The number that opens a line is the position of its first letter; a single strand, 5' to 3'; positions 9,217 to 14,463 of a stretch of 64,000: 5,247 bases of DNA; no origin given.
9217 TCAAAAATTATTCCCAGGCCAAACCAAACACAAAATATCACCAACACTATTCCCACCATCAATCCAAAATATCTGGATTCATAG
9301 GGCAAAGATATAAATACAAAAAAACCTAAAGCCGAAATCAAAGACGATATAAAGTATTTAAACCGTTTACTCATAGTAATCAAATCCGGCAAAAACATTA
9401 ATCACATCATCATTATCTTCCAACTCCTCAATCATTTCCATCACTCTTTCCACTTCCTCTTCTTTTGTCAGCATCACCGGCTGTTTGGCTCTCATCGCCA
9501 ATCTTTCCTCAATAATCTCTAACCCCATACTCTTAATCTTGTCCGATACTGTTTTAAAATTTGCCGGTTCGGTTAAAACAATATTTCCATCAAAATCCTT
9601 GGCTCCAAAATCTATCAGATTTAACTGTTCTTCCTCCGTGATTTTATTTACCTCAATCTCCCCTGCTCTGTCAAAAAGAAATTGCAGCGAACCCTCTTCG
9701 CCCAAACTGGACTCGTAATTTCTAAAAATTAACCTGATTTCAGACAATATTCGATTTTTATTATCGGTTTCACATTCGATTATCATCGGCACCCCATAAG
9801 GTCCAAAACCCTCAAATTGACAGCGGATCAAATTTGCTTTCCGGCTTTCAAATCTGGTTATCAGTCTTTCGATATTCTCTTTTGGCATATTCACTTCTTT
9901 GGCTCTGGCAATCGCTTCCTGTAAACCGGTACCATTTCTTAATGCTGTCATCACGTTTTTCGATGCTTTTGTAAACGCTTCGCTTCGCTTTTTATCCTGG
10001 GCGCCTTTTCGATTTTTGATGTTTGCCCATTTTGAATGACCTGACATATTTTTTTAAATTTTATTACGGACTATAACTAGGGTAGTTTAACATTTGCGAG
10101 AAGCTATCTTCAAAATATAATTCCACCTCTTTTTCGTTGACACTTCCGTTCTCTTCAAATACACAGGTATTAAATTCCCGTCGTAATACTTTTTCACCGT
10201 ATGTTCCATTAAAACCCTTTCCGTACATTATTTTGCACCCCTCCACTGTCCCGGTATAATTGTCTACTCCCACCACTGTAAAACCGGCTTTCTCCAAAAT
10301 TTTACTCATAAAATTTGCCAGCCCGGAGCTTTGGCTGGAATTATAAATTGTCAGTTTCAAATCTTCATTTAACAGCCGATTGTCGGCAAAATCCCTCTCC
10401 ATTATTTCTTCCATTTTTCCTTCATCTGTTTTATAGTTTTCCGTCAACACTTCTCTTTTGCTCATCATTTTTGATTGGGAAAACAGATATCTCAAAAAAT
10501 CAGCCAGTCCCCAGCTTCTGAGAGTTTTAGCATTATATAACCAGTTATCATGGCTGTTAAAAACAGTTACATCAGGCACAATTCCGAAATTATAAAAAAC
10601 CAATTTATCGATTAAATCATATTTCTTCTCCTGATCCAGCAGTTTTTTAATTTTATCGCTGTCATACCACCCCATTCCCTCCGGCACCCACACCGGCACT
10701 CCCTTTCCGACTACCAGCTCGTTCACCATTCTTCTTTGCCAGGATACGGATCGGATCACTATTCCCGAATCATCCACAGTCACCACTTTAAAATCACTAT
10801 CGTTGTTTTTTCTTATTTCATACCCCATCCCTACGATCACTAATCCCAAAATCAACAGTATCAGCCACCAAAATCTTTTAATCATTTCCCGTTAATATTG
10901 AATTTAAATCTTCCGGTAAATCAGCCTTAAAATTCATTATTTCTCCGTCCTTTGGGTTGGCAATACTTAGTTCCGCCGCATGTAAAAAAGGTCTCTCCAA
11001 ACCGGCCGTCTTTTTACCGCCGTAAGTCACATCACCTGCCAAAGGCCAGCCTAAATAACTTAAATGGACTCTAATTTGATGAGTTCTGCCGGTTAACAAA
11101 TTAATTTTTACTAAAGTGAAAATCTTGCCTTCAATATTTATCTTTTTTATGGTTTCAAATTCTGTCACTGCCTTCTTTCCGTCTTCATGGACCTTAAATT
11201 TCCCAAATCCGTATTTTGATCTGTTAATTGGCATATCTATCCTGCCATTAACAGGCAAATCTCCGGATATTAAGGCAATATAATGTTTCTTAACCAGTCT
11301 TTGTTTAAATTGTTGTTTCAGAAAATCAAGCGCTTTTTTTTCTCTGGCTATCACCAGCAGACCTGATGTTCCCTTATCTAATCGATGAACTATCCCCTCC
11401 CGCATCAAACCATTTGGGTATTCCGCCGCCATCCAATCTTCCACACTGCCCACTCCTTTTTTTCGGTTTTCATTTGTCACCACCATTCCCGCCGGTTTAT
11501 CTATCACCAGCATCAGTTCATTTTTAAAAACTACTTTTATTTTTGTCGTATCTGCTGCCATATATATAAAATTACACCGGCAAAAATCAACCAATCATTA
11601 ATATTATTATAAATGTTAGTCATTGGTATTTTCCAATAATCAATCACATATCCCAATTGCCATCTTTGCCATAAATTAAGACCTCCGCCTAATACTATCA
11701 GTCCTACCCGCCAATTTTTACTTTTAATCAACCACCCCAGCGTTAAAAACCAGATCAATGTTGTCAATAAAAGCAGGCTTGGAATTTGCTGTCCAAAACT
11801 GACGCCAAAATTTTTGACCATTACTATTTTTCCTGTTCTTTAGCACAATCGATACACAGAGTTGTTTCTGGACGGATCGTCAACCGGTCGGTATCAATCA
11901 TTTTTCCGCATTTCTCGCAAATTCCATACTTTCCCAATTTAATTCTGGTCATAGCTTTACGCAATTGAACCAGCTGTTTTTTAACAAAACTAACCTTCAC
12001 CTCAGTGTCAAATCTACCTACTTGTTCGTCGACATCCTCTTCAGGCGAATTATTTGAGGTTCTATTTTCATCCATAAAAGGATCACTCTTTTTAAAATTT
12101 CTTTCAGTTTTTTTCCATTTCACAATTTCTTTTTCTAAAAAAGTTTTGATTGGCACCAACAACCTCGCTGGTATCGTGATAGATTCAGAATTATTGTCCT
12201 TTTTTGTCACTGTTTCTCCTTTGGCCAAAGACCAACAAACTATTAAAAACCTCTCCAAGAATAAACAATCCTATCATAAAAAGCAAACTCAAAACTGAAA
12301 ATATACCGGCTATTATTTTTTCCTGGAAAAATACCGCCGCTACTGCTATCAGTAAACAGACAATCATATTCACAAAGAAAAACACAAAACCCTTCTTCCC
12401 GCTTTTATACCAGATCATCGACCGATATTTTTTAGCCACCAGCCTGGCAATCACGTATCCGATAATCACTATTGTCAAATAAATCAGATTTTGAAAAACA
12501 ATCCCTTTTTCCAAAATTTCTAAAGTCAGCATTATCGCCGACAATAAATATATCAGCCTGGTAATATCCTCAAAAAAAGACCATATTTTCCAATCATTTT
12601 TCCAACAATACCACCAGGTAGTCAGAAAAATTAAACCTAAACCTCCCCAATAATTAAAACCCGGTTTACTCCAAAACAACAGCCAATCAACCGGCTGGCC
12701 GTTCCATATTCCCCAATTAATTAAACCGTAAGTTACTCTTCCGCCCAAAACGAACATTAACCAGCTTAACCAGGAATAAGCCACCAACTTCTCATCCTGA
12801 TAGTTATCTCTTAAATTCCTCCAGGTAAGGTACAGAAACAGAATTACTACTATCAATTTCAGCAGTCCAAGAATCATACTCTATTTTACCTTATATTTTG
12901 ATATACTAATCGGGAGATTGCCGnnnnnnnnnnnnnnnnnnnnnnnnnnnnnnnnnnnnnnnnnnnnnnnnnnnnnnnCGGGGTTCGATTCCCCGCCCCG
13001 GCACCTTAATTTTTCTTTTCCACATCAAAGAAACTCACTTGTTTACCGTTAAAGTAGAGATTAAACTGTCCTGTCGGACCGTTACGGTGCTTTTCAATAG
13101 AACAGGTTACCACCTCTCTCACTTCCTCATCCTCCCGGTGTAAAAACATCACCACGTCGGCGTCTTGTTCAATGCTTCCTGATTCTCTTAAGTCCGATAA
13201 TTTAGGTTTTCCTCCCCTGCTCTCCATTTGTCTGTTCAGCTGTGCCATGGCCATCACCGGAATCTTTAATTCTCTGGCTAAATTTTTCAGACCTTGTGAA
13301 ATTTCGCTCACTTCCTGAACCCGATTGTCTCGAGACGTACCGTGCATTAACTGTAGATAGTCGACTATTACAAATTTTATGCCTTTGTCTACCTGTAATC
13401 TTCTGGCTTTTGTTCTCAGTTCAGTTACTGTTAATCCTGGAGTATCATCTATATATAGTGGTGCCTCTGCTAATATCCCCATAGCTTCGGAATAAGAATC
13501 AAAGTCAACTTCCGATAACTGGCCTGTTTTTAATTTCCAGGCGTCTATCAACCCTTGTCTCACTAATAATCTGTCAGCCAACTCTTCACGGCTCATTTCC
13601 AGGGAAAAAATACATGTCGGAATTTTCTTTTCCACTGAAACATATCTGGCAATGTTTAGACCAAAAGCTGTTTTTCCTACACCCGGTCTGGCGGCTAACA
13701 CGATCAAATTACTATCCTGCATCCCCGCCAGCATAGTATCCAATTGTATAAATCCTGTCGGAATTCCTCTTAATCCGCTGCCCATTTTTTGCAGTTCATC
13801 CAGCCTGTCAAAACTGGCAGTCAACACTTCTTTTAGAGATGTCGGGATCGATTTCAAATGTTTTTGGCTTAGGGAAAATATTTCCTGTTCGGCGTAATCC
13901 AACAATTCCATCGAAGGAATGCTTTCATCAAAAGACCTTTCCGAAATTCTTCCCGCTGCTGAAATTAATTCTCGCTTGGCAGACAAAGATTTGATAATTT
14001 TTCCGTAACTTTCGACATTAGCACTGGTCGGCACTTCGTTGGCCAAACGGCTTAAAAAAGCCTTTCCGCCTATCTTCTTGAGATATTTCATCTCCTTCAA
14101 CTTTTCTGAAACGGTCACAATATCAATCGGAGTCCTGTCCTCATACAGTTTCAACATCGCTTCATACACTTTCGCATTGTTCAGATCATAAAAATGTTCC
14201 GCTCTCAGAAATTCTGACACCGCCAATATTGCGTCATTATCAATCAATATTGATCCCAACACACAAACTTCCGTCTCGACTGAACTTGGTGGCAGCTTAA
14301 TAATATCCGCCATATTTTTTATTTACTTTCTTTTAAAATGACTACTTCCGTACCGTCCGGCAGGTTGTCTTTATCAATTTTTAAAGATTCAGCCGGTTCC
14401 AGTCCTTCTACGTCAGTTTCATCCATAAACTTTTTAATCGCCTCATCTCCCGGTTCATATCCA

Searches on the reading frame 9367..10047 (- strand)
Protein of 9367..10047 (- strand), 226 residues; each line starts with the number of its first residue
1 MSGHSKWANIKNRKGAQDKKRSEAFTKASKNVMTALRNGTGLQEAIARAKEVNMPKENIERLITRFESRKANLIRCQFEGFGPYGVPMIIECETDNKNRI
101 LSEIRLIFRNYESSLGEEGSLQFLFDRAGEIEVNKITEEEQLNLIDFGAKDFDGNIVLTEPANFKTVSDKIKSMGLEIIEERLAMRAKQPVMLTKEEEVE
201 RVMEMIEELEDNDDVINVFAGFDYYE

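Call 59: search_protein_families(library=pfam, proteins=[window:9367-10047:-], max_evalue=0.001)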
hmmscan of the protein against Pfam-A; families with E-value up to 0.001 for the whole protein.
window:9367-10047:- (226 aa): 2 families
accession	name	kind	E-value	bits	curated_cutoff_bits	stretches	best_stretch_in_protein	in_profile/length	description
PF01709.26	Transcrip_reg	-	1.3e-39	135.9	27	1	76-220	4-158/160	TACO1/YebC second and third domain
PF20772.2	TACO1_YebC_N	-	1.6e-18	67.4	36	1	5-66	1-70/73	TACO1/YebC protein N-terminal domain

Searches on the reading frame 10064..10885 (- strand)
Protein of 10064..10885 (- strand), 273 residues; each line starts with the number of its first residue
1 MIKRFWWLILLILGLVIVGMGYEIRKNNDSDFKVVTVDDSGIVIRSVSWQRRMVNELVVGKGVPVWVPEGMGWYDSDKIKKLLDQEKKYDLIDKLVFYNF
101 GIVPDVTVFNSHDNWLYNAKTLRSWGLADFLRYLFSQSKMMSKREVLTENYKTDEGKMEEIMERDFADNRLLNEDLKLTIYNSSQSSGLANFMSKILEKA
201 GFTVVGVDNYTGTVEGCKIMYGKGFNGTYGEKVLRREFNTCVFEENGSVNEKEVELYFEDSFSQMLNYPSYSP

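Call 59: search_protein_families(library=pfam, proteins=[window:10064-10885:-], max_evalue=0.001)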
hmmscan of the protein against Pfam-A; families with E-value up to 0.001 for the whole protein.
window:10064-10885:- (273 aa): 1 family
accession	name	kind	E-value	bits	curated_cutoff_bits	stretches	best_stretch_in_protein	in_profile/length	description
PF13399.11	LytR_C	-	6e-06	27.5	22.2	1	176-221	2-47/86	LytR cell envelope-related transcriptional attenuator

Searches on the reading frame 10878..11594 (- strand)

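Call 59: search_protein_families(library=pfam, proteins=[window:10878-11594:-], max_evalue=0.001)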
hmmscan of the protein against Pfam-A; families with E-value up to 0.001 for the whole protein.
window:10878-11594:- (238 aa): 1 family
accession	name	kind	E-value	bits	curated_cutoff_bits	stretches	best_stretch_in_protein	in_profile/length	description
PF00849.27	PseudoU_synth_2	-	6.9e-32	111.2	26.8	1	29-179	3-151/152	RNA pseudouridylate synthase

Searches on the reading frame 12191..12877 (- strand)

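Call 59: search_protein_families(library=pfam, proteins=[window:12191-12877:-], max_evalue=0.001)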
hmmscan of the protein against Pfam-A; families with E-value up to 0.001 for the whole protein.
window:12191-12877:- (228 aa): 1 family
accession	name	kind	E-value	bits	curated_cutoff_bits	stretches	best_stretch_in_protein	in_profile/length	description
PF01790.23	LGT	-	2.2e-06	27.6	24.9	1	4-112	15-122/240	Prolipoprotein diacylglyceryl transferase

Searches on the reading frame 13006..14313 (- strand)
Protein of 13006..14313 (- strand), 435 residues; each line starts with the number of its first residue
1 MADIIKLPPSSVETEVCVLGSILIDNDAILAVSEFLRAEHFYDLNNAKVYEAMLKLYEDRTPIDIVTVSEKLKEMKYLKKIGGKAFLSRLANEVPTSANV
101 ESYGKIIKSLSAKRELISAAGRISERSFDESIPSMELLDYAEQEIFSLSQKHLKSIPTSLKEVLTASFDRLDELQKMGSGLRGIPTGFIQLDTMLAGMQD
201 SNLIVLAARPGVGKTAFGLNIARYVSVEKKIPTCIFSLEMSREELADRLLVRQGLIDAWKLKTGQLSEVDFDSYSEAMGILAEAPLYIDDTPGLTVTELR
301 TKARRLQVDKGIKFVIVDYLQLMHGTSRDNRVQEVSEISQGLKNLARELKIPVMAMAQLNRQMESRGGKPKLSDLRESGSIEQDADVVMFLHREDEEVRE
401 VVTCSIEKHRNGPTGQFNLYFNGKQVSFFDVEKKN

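Call 57: find_encoding_contigs(protein=window:13006-14313:-, flank=10000, max_places=1)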
Protein window:13006-14313:- (435 aa): 3 contigs read that carry it; 1 place shown.
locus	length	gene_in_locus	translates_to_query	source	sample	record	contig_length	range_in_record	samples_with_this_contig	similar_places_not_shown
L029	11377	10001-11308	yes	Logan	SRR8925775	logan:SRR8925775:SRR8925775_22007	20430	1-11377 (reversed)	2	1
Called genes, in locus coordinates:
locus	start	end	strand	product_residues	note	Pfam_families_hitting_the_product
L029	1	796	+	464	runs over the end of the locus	PF00133:tRNA-synt_1 (faint), PF01921:tRNA-synt_1f (faint), PF01406:tRNA-synt_1e, PF09334:tRNA-synt_1g (faint), PF23493:CysS_C (weak)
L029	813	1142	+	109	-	PF01250:Ribosomal_S6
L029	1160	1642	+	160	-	PF00436:SSB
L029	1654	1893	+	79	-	PF01084:Ribosomal_S18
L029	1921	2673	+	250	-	-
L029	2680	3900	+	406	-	PF22694:CtpB_N-like, PF00595:PDZ (weak), PF13180:PDZ_2, PF17820:PDZ_6 (weak), PF03572:Peptidase_S41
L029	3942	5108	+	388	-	PF00089:Trypsin, PF10459:Peptidase_S46 (faint), PF13365:Trypsin_2, PF00595:PDZ, PF13180:PDZ_2, PF17820:PDZ_6, PF19805:DUF6288 (weak)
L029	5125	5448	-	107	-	-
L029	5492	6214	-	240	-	PF03462:PCRF, PF00472:RF-1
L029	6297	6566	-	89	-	PF01197:Ribosomal_L31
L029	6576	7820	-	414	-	PF13393:tRNA-synt_His, PF00587:tRNA-synt_2b (weak), PF03129:HGTP_anticodon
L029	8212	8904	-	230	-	-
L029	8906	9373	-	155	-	PF09136:Glucodextran_B (weak)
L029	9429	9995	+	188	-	PF13483:Lactamase_B_3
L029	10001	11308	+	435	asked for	PF00772:DnaB, PF03796:DnaB_C, PF13481:AAA_25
